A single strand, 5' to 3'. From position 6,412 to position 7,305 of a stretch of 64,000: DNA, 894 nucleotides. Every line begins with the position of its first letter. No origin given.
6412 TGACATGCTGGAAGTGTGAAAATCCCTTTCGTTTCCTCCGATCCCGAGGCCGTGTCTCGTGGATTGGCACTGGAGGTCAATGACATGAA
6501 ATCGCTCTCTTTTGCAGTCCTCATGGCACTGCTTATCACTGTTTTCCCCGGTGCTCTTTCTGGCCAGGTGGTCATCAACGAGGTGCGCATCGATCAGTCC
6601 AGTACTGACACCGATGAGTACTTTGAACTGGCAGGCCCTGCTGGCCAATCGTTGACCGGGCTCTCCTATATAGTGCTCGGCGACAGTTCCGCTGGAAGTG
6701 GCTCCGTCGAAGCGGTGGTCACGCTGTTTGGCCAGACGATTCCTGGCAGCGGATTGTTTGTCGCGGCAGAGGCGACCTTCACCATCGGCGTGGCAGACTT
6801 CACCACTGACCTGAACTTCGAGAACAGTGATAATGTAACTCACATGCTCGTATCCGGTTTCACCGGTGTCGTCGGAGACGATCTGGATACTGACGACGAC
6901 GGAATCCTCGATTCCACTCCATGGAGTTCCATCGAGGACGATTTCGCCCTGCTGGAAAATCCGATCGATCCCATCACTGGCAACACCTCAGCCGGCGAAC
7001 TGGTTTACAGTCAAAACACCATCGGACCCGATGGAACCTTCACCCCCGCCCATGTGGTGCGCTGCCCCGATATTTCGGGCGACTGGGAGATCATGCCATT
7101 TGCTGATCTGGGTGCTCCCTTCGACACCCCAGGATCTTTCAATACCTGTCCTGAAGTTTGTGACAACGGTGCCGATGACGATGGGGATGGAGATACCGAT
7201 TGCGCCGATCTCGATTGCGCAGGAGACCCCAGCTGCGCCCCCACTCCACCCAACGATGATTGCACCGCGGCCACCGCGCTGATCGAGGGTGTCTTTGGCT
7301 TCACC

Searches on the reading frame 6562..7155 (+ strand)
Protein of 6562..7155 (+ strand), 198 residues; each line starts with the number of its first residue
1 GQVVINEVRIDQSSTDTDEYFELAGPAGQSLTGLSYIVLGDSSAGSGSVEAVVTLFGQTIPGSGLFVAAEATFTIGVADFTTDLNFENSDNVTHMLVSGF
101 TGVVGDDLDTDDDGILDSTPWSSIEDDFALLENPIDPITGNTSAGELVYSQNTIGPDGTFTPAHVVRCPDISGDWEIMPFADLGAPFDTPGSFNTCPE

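Call 78: search_protein_families(library=pfam, proteins=[window:6562-7155:+], max_evalue=1)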
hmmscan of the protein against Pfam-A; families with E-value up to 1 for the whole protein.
seq(198 aa): 1 family
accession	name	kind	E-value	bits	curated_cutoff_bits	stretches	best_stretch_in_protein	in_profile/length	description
PF00932.25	LTD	-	0.16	12.8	34.3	1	1-81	6-73/109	Lamin Tail Domain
